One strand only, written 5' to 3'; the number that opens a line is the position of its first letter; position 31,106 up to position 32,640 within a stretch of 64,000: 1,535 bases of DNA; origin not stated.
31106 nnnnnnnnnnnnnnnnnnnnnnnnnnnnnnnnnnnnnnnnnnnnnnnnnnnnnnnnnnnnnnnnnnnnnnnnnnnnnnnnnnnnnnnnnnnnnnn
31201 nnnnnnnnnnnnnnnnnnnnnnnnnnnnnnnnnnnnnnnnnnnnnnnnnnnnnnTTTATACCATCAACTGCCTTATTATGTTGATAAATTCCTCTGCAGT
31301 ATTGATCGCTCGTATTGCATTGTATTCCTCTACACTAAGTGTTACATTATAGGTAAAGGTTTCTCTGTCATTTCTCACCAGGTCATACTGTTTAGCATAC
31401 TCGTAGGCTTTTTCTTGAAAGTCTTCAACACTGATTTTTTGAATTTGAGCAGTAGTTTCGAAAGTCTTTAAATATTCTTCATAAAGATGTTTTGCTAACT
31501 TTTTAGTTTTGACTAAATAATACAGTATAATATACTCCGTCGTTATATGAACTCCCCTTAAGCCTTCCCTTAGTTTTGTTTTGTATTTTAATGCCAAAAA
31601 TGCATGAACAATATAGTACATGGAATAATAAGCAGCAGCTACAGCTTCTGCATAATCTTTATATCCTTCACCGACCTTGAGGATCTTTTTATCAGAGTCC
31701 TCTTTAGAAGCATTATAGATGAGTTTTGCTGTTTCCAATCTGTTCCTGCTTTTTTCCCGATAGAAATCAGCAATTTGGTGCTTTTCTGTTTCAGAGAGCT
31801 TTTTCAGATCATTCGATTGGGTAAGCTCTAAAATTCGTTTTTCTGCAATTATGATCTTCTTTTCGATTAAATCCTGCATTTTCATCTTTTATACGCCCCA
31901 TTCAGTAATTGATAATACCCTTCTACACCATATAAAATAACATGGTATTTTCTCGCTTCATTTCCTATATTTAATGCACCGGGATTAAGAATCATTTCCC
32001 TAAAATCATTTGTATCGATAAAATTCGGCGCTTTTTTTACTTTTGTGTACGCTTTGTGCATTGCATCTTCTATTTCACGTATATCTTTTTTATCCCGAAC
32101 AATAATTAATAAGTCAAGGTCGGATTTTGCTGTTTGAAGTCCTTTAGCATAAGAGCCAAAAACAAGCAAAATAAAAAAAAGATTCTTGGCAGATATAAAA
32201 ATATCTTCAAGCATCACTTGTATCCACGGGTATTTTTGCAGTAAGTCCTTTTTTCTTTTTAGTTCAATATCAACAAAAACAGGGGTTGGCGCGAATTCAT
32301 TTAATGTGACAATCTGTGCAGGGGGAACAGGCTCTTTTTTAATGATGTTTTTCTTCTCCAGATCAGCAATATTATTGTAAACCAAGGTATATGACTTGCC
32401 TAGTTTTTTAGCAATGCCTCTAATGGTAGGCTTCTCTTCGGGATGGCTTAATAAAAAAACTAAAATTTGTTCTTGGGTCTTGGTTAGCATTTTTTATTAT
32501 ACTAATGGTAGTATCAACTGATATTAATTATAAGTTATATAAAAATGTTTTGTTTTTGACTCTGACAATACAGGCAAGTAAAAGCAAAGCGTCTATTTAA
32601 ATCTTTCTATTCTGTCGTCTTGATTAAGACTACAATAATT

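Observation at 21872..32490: Island of HEPN / minimal-nucleotidyltransferase modules in several architectures, with dedicated repeat operators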

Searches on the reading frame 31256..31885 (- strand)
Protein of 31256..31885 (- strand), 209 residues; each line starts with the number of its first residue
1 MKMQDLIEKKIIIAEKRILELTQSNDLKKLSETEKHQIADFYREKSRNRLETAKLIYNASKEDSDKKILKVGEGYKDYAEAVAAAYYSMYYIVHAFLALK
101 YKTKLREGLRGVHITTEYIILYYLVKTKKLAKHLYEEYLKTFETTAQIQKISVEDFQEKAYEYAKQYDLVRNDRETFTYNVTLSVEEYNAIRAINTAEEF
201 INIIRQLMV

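Call 5: search_protein_families(library=pfam, max_evalue=1, proteins=[window:31256-31885:-])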
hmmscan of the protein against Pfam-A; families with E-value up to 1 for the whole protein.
window:31256-31885:- (209 aa): 1 family
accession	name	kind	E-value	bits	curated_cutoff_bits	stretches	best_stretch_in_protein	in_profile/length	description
PF05168.19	HEPN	-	0.14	12.7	22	0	77-206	23-116/117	HEPN domain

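Call 7: search_protein_families(library=ncbifam, max_evalue=1, proteins=[window:31256-31885:-])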
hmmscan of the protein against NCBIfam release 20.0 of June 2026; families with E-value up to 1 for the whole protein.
window:31256-31885:- (209 aa): 0 families

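Call 8: search_protein_families(library=padloc, max_evalue=1, proteins=[window:31256-31885:-])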
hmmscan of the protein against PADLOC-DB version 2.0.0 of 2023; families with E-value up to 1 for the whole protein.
window:31256-31885:- (209 aa): 0 families

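Call 13: search_solved_structures(query=window:31256-31885:-, max_evalue=10, show_alignments=1)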
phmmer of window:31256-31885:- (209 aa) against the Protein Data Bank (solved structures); distinct sequences matched with E-value up to 10: 0.

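Call 18: find_homologous_proteins(query=window:31256-31885:-, max_evalue=0.001)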
Query window:31256-31885:- (209 aa): 202 proteins with E <= 0.001 among 797 candidates; the best 120 are listed.
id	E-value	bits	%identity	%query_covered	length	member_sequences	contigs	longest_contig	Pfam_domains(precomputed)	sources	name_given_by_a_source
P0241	8.5e-124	428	100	100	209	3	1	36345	-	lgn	-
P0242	1.6e-103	362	85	100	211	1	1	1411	-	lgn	-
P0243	3.7e-103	361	83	91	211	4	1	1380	-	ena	-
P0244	5.9e-98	344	81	100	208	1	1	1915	-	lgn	-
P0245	2.1e-94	333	79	100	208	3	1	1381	-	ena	-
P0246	3.4e-94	332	80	100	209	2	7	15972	-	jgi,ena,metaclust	metaclust:\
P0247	5.6e-94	331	79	100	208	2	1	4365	-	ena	-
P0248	6.8e-94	331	81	100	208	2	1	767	-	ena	-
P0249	2.5e-93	329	78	100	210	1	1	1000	-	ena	-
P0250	3.1e-93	329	79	100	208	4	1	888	-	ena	-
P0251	3.1e-93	329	81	99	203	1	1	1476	-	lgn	-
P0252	5.7e-93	328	78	100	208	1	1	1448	-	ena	-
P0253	7.0e-93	328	79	100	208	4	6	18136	-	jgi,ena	-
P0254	2.5e-91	323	77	100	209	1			-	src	-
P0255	5.4e-91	322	78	100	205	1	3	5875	-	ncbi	-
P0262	7.7e-89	315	75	100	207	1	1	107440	-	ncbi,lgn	-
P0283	8.1e-83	295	72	98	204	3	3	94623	-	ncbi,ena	-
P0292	5.3e-81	289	70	100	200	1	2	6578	PF05168.20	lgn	-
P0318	1.2e-75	272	66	99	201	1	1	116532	-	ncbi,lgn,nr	ncbi:hypothetical protein JW930_01450 [Candidatus Woesearchaeota archaeon]|nr:hypothetical protein [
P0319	4.2e-75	270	67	100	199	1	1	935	PF05168.20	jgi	-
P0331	3.1e-70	254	61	100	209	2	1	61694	-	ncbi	-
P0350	6.2e-68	246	62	100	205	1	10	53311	-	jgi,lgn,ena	-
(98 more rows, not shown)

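Call 23: find_encoding_contigs(protein=P0318, flank=8000, max_places=1)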
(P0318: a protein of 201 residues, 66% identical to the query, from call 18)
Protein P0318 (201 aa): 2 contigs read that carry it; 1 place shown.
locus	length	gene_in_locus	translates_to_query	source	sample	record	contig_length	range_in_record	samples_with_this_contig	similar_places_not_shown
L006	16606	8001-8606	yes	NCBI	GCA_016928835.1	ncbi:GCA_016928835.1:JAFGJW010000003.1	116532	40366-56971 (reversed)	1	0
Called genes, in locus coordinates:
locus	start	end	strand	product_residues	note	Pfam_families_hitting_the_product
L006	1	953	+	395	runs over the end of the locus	-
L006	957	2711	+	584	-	-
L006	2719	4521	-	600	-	-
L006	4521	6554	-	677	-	-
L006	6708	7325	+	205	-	PF13431:TPR_17 (faint), PF13414:TPR_11 (faint), PF00515:TPR_1 (faint), PF07719:TPR_2 (faint), PF13181:TPR_8 (faint), PF13424:TPR_12 (faint), PF13428:TPR_14 (faint), PF14559:TPR_19 (faint)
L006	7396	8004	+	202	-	PF01978:TrmB (faint), PF22600:MTPAP-like_central (faint), PF01909:NTP_transf_2, PF18765:Polbeta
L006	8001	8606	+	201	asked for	-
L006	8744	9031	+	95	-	-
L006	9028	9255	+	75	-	PF10049:DUF2283 (weak)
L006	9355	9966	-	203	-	PF13690:CheX (faint), PF04509:CheC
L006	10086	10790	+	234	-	PF00005:ABC_tran, PF13304:AAA_21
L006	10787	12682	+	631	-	PF12698:ABC2_membrane_3, PF01061:ABC2_membrane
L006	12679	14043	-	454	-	PF00158:Sigma54_activat, PF20436:LonB_AAA-LID, PF05362:Lon_C, PF13541:ChlI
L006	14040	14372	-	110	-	PF12675:DUF3795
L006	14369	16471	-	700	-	PF01078:Mg_chelatase (weak), PF14890:Intein_splicing (weak)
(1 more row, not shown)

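Call 24: find_encoding_contigs(protein=P0262, flank=8000, max_places=1)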
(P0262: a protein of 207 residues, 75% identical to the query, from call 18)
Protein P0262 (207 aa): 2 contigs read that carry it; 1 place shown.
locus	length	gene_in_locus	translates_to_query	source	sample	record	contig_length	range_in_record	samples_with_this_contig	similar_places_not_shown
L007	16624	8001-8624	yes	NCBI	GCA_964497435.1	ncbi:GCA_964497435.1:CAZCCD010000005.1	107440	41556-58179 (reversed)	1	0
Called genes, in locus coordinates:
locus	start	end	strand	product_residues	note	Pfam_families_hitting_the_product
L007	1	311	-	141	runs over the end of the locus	PF27325:MJ0538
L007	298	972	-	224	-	PF00932:LTD (weak)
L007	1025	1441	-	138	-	-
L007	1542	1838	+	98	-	PF18810:PBECR2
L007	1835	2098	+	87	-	PF10049:DUF2283 (weak)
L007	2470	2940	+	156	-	-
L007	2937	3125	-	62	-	PF00808:CBFD_NFYB_HMF (weak)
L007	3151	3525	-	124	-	-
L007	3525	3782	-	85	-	-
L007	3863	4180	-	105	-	-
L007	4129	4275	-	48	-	-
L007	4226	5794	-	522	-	PF00004:AAA, PF17862:AAA_lid_3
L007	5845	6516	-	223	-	PF01966:HD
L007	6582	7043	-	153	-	-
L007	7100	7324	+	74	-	-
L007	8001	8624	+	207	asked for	-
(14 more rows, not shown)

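Call 39: search_solved_structures(query=A3, max_evalue=10)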
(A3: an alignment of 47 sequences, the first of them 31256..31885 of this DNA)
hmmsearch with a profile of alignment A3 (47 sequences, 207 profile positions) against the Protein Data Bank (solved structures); distinct sequences matched with E-value up to 10: 3.
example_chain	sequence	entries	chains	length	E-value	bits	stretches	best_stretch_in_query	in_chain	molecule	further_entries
9xbd_A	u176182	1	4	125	0.032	17.3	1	78-97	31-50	HEPN domain-containing protein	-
9xbc_A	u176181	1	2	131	0.14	15.2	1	78-97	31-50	HEPN domain-containing protein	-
9qqs_C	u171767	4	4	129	0.98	12.4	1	27-101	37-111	Nanobody 270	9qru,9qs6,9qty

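Call 65: find_related_loci(query=A3, collection=viral_contigs, flank=5000)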
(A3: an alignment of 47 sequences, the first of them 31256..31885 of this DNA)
Query A3 (209 aa) in viral_contigs; peptide patterns used: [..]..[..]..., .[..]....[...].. (x = any residue, [..] = any of these).
66 stretches matched a pattern, but none encodes a relative of the query by tblastn (E <= 1e-3).

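Call 73: find_encoding_contigs(protein=P0241, flank=10000, max_places=3)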
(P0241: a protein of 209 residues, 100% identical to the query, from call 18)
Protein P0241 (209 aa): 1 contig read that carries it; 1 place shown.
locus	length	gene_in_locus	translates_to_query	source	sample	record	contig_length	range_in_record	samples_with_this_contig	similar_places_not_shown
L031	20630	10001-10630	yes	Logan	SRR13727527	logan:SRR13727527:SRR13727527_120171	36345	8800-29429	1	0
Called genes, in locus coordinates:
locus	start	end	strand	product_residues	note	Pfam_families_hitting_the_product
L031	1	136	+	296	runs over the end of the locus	PF00731:AIRC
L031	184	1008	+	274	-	PF07826:IMP_cyclohyd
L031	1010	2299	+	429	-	PF01808:AICARFT_IMPCHas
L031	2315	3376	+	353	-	PF01259:SAICAR_synt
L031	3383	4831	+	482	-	PF00206:Lyase_1, PF10397:ADSL_C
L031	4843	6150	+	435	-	PF02844:GARS_N, PF01071:GARS_A, PF02843:GARS_C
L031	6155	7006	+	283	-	PF00551:Formyl_trans_N (weak)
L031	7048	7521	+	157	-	-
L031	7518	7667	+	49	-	-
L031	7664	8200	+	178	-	PF03602:Cons_hypoth95 (weak), PF05175:MTS, PF06325:PrmA (weak), PF07669:Eco57I, PF12847:Methyltransf_18 (faint), PF13847:Methyltransf_31, PF08241:Methyltransf_11 (faint), PF13649:Methyltransf_25 (weak)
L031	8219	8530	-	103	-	-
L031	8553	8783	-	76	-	-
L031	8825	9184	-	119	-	-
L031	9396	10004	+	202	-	PF22600:MTPAP-like_central (weak), PF18765:Polbeta, PF01909:NTP_transf_2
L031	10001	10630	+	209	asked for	-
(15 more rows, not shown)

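Call 105: find_encoding_contigs(protein=P0283, flank=4000, max_places=1)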
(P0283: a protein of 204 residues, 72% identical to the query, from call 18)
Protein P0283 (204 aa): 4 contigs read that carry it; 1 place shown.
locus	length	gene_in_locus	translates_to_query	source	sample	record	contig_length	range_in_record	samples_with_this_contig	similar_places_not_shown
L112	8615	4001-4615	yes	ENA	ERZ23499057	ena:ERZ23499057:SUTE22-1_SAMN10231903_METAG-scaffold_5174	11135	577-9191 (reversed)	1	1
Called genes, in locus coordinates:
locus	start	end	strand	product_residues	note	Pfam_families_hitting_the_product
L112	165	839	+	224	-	-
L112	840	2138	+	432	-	PF00009:GTP_EFTU, PF03144:GTP_EFTU_D2 (weak), PF09173:eIF2_C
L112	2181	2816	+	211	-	PF01739:CheR, PF13847:Methyltransf_31 (faint), PF08241:Methyltransf_11 (faint), PF08242:Methyltransf_12 (faint), PF13649:Methyltransf_25 (faint)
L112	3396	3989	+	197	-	PF22600:MTPAP-like_central (weak), PF18765:Polbeta, PF01909:NTP_transf_2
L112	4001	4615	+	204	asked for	-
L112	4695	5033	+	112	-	-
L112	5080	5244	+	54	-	-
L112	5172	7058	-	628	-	PF12698:ABC2_membrane_3, PF01061:ABC2_membrane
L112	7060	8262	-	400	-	PF00005:ABC_tran, PF13304:AAA_21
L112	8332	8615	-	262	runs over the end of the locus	-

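Call 106: find_encoding_contigs(protein=P0331, flank=4000, max_places=1)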
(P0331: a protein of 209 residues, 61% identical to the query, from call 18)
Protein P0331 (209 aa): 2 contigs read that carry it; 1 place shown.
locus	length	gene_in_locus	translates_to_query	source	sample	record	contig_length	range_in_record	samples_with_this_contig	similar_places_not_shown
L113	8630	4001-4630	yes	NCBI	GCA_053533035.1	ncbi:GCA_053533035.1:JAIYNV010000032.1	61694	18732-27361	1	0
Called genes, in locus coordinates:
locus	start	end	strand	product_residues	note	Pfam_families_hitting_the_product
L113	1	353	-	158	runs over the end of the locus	PF00334:NDK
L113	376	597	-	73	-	PF01246:Ribosomal_L24e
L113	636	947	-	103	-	PF01200:Ribosomal_S28e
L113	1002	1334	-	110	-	PF01248:Ribosomal_L7Ae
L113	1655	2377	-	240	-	-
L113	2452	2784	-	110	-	PF10049:DUF2283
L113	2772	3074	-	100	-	-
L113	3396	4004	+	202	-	PF01909:NTP_transf_2, PF18765:Polbeta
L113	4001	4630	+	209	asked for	-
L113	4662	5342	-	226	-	PF01255:Prenyltransf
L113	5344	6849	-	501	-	PF04542:Sigma70_r2 (weak)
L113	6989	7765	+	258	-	PF11969:DcpS_C, PF01230:HIT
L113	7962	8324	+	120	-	PF01230:HIT (faint)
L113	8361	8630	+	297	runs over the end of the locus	PF01478:Peptidase_A24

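Call 107: find_encoding_contigs(protein=P0350, flank=4000, max_places=1)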
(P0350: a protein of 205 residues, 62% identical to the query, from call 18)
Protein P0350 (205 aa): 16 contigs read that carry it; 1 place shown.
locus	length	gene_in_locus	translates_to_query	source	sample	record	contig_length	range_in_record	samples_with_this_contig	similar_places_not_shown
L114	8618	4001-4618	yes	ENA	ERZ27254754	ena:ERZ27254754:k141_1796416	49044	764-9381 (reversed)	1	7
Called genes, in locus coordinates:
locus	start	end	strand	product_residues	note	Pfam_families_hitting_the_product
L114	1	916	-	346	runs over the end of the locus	-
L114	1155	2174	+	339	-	-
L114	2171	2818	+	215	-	-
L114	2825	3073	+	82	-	-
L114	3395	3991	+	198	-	PF18765:Polbeta (weak), PF01909:NTP_transf_2 (weak)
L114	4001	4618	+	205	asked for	-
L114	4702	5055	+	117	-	-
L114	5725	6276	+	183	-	-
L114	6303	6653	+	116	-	-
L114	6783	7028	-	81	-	PF05016:ParE_toxin, PF15781:ParE-like_toxin (weak)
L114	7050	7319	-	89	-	PF04014:MazE_antitoxin (faint)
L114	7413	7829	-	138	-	PF11225:DUF3024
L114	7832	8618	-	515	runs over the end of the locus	?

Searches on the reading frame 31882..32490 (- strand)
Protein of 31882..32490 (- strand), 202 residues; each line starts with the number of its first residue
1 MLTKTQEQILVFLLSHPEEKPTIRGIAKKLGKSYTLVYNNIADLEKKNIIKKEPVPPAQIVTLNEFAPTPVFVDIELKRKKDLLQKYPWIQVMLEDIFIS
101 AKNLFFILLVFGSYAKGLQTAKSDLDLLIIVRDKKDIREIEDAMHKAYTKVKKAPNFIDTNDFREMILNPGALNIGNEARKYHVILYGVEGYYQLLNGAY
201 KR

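Call 5: search_protein_families(library=pfam, max_evalue=1, proteins=[window:31882-32490:-])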
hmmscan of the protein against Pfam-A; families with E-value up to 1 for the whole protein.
window:31882-32490:- (202 aa): 17 families
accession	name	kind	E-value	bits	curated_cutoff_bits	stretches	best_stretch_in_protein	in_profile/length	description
PF01909.29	NTP_transf_2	-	3.6e-08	34.1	21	1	109-151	18-63/93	Nucleotidyltransferase domain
PF18765.7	Polbeta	-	9.6e-08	32.5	26.9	1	100-161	9-70/93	Polymerase beta, Nucleotidyltransferase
PF22600.2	MTPAP-like_central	-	1.6e-05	25.4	27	1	90-156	29-92/139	Poly(A) RNA polymerase, mitochondrial-like, central palm domain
PF12802.13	MarR_2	-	0.00011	22.7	27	1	2-56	3-56/61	MarR family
PF01978.25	TrmB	-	0.00011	22.4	25.6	1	2-59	6-61/68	Sugar-specific transcriptional regulator TrmB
PF25212.1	HVO_A0114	-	0.00024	21.3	27.6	1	2-54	20-70/84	HVO_A0114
PF08279.18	HTH_11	-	0.00029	21.1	25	1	6-51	2-47/55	HTH domain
PF13730.12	HTH_36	-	0.0019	18.4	25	1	9-50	10-55/55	Helix-turn-helix domain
PF13412.12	HTH_24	-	0.0029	17.6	21.9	1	3-51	2-48/48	Winged helix-turn-helix DNA-binding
PF03445.19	DUF294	-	0.0049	17.2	21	1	106-142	50-85/138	Putative nucleotidyltransferase DUF294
PF01726.22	LexA_DNA_bind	-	0.0055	16.9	23.7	1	2-54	4-60/65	LexA DNA binding domain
PF20879.2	SidM_N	-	0.0077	16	27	1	111-147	65-101/285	SidM, N-terminal domain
PF14091.12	DUF4269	-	0.024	15.3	28.9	1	106-152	15-58/151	Domain of unknown function (DUF4269)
PF14792.12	DNA_pol_B_palm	-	0.067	13.9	25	1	107-158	26-76/113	DNA polymerase beta palm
PF10620.15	MdcG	-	0.081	13.3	26.5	1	120-146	49-75/121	Phosphoribosyl-dephospho-CoA transferase MdcG C-terminal domain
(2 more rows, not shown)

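Call 7: search_protein_families(library=ncbifam, max_evalue=1, proteins=[window:31882-32490:-])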
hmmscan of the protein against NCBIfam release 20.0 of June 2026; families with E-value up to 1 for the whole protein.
window:31882-32490:- (202 aa): 10 families
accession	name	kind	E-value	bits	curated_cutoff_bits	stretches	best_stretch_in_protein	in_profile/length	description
TIGR01884.1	cas_HTH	subfamily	4.8e-06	26.1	60.2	1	22-53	158-189/202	CRISPR-associated CARF protein Csa3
NF047752.1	MntA_antitoxin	equivalog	6.3e-06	26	60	1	107-140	9-42/106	type VII toxin-antitoxin system MntA family adenylyltransferase antitoxin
NF051895.1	anti_phage_HalB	equivalog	0.00023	20.8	190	1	108-138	2-32/211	anti-phage Hailong system nucleotidyltransferase HalB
TIGR00498.1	lexA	equivalog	0.0048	16.5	110.95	1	2-118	4-128/203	transcriptional repressor LexA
NF040939.2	trans_reg_lrs14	equivalog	0.022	14.8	90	1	2-53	19-69/103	Lrs14 family HTH-type transcriptional regulator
NF038251.1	AdcR_fam_Zn_TF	equivalog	0.06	13.6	175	1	2-52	34-81/143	zinc-dependent MarR family transcriptional regulator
NF053606.1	Sta1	subfamily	0.061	13.4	80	1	2-53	18-67/100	Sta1 family transcriptional regulator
NF040820.1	trans_reg_LrpA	equivalog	0.071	13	250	1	6-53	5-51/141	HTH-type transcriptional regulator LrpA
NF047788.1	TransRegPocR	equivalog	0.11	11.7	500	1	74-169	121-209/296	transcriptional regulator PocR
NF002895.0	PRK03381.1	equivalog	0.12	10.4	631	1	79-143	33-98/782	[protein-PII] uridylyltransferase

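Call 8: search_protein_families(library=padloc, max_evalue=1, proteins=[window:31882-32490:-])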
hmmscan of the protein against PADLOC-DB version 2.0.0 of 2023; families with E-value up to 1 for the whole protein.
window:31882-32490:- (202 aa): 23 families
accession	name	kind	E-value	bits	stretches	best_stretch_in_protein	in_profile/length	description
PDLC04368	PDC-M05A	-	1.7e-14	52.1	1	2-165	11-168/201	-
PDLC04903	PDC-S09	-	2.7e-07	28.8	1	107-151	28-72/108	-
PDLC04906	PDC-S09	-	5.9e-07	27.8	1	109-136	28-56/98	-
PDLC01434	CasR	-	8e-07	27.1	1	8-54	132-175/191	"CAS-I,CAS-II,CAS-III,CAS-IV,CAS-V,CAS-VI; associated_signaling"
PDLC01268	CasR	-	1.2e-06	26.6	1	20-51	137-168/179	"CAS-I,CAS-II,CAS-III,CAS-IV,CAS-V,CAS-VI; associated_signaling"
PDLC04904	PDC-S09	-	2.4e-06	25.7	1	101-139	21-59/104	-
PDLC04902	PDC-S09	-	3.7e-05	21.9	1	108-136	24-52/97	-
PDLC04369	PDC-M05A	-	3.9e-05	21.4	1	92-138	90-136/201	-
PDLC01853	CARF3--CARF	-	0.00013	19.7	1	1-54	135-188/209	-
PDLC04372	PDC-M05A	-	0.0003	19.1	1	105-156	76-128/167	-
PDLC04907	PDC-S09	-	0.00054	18.1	1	108-136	30-58/114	-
PDLC04371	PDC-M05A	-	0.00078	17.1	1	2-132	29-153/211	-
PDLC01848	CARF3--CARF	-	0.0012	16.5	1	18-54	148-183/197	-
PDLC01438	Csa3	-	0.0024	16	1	4-72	148-210/305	"CAS-I,CAS-II,CAS-III,CAS-IV,CAS-V,CAS-VI; associated_signaling"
PDLC01852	CARF3--CARF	-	0.0042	15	1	7-53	146-190/208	-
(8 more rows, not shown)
